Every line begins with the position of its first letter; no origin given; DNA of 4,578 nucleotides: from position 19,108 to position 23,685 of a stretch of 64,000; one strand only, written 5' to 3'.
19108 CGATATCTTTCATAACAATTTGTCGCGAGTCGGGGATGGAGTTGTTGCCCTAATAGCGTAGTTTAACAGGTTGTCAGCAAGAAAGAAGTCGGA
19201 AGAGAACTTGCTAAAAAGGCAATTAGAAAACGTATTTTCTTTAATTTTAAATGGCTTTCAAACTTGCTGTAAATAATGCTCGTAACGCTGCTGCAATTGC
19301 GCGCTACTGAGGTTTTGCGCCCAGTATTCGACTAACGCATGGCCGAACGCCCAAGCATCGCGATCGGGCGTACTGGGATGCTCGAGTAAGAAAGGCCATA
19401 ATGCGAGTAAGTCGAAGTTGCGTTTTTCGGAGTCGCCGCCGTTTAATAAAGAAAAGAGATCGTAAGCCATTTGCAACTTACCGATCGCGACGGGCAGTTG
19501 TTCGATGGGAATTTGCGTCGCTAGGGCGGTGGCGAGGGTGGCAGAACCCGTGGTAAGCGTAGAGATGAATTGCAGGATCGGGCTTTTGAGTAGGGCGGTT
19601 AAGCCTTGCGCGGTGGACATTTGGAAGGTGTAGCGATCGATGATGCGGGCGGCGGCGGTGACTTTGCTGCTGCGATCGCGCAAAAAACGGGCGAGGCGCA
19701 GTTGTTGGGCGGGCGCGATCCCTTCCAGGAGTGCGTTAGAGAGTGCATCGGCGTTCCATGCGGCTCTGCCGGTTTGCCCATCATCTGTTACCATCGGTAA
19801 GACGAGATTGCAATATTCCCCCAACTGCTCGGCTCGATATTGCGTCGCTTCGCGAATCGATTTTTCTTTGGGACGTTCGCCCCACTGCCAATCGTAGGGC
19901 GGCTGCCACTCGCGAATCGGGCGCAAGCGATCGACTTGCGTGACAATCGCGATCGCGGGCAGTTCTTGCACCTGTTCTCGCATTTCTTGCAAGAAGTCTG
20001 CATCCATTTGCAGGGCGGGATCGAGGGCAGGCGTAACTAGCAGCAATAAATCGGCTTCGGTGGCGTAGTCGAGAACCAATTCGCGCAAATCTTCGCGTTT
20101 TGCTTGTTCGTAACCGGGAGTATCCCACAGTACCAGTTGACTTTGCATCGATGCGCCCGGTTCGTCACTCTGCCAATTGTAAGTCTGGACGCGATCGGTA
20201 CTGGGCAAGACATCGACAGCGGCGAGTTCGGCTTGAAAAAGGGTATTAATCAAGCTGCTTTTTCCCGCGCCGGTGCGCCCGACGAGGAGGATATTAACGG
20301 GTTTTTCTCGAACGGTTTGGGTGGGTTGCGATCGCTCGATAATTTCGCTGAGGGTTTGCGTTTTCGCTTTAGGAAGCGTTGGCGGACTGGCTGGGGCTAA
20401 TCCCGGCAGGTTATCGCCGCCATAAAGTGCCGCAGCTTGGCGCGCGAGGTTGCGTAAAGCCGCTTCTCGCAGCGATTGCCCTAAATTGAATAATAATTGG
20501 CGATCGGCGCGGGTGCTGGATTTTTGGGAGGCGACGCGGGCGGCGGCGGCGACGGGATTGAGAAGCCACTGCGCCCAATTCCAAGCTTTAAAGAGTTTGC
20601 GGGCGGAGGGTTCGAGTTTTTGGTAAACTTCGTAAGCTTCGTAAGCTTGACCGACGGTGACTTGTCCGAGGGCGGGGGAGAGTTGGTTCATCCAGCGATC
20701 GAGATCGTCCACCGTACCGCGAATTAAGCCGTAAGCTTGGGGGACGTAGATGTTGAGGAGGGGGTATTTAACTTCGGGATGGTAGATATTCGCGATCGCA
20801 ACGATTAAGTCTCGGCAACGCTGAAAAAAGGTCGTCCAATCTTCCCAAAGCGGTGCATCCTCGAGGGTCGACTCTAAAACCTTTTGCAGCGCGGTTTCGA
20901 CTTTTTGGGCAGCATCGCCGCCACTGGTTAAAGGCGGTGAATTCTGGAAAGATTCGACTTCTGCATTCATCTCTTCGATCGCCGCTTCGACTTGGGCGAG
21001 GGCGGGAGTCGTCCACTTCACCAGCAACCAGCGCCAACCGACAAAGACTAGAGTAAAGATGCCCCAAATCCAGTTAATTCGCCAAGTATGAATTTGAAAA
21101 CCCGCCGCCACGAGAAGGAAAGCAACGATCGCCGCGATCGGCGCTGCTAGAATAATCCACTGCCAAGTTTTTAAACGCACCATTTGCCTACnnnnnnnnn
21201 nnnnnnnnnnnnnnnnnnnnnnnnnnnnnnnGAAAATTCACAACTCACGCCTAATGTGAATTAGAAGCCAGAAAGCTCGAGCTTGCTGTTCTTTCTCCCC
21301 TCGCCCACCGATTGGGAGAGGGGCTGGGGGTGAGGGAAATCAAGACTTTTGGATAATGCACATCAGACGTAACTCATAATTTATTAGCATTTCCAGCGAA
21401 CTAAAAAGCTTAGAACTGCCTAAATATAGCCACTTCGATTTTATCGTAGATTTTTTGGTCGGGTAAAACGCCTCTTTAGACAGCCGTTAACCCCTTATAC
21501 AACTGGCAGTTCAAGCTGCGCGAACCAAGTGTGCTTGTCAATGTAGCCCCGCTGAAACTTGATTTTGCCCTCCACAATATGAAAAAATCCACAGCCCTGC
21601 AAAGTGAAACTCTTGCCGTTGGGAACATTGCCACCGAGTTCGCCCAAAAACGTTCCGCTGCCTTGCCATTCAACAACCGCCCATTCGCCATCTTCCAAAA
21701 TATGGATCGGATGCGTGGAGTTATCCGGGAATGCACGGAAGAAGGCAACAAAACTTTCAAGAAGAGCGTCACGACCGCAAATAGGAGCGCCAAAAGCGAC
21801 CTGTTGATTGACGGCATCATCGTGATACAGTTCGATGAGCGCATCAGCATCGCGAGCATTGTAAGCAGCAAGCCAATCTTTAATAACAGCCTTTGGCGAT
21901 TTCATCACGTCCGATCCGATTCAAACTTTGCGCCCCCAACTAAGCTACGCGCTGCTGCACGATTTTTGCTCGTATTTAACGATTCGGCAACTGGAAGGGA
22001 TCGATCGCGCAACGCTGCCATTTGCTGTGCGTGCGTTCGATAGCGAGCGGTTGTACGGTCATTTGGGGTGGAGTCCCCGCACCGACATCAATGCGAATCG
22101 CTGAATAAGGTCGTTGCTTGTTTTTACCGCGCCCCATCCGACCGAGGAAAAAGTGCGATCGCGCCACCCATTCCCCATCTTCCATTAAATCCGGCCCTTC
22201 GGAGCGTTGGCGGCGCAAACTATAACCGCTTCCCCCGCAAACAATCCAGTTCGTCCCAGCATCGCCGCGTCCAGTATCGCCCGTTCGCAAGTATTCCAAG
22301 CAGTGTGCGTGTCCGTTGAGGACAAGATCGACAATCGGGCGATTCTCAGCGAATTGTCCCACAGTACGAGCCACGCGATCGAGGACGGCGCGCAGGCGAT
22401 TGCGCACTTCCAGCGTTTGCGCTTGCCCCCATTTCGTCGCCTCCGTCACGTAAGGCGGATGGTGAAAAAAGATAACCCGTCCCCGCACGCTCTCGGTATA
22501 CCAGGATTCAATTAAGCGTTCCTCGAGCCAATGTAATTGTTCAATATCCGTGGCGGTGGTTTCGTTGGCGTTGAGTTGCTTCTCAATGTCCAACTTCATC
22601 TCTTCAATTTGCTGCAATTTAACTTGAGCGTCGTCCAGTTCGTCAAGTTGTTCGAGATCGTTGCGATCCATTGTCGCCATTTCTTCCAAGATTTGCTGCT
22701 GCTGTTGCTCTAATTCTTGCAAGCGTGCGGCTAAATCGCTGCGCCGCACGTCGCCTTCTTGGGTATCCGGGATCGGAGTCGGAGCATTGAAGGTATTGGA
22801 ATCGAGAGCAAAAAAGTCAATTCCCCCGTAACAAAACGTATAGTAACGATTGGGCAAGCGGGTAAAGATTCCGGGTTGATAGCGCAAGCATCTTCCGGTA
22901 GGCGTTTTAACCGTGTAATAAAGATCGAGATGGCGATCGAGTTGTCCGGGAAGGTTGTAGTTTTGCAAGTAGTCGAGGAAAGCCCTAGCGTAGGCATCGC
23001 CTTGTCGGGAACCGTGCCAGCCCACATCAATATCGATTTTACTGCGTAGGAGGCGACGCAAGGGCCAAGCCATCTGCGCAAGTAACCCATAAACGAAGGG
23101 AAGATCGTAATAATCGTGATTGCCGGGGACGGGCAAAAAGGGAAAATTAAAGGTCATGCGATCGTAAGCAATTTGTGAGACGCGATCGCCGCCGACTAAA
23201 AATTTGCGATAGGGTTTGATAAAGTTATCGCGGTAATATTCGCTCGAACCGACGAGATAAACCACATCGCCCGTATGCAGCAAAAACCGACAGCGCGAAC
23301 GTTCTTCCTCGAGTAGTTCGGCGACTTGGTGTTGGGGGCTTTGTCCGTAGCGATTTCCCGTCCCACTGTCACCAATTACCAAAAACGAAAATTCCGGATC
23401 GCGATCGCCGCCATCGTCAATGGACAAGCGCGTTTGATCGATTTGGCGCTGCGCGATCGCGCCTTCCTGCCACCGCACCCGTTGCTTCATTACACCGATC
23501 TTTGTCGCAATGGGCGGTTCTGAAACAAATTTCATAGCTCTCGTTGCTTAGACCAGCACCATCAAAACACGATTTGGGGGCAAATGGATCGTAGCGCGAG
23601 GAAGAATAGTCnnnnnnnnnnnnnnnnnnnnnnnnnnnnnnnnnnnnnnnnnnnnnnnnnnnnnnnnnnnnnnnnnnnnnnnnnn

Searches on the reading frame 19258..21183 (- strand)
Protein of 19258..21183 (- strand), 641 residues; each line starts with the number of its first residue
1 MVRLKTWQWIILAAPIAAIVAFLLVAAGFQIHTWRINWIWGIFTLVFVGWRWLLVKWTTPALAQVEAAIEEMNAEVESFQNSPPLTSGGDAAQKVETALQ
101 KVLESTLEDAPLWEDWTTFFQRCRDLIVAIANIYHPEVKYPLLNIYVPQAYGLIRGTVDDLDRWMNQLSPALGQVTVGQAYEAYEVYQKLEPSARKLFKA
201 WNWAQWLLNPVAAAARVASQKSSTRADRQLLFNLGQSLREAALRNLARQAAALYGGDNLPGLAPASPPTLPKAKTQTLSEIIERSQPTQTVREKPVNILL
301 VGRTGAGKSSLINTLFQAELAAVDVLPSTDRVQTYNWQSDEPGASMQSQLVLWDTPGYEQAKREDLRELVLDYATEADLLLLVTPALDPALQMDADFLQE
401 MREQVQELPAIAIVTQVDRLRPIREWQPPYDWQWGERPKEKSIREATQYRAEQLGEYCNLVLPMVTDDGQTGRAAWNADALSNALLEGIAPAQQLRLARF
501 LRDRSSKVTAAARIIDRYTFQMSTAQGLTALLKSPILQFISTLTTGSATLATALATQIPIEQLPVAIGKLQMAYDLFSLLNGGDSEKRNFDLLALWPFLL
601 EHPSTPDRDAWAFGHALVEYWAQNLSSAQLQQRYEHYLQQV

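Call 78: search_protein_families(library=pfam, proteins=[window:19258-21183:-], max_evalue=0.00001)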
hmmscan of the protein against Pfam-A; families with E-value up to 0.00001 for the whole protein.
window:19258-21183:- (641 aa): 3 families
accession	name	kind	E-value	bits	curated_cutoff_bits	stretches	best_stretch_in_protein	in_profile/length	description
PF01926.29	MMR_HSR1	-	2e-13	50.9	21.9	1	298-414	2-111/113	50S ribosome-binding GTPase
PF00350.29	Dynamin_N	-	4e-12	46.9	27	0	345-416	98-167/168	Dynamin family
PF08477.19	Roc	-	3e-07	31.1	27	1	298-418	2-119/119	Ras of Complex, Roc, domain of DAPkinase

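Call 79: search_protein_families(library=padloc, proteins=[window:19258-21183:-], max_evalue=0.001)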
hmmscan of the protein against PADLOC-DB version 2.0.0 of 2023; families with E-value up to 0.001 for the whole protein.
window:19258-21183:- (641 aa): 3 families
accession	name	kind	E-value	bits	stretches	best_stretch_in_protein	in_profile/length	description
PDLC03839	LeoA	-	3.1e-16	57.6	1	287-411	48-166/559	-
PDLC03841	LeoBC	-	1.2e-14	52.4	1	295-406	77-180/601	-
PDLC04140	mad8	-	0.00015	19.4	1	294-406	26-109/314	mads_8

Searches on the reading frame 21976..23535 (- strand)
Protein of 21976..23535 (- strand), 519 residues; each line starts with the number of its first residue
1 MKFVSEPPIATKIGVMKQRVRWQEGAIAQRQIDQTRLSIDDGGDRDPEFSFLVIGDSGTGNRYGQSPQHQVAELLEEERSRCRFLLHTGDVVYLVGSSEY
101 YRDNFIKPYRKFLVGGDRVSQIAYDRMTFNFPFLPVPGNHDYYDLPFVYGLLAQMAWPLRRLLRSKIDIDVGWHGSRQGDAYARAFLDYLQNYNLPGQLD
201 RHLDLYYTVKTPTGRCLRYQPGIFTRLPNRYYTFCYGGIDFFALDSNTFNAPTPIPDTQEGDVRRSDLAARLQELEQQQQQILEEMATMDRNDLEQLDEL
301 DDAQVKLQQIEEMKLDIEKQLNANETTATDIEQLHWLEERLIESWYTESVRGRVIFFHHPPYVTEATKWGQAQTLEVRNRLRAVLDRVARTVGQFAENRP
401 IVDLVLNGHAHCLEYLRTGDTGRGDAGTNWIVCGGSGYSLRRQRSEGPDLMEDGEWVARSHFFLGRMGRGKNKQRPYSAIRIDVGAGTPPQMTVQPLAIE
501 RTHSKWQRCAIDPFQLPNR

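Call 78: search_protein_families(library=pfam, proteins=[window:21976-23535:-], max_evalue=0.00001)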
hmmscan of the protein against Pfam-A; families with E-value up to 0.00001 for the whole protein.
window:21976-23535:- (519 aa): 1 family
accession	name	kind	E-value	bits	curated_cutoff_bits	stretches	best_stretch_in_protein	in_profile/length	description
PF00149.33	Metallophos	-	4.7e-08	34.1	21.5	0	50-178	2-72/191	Calcineurin-like phosphoesterase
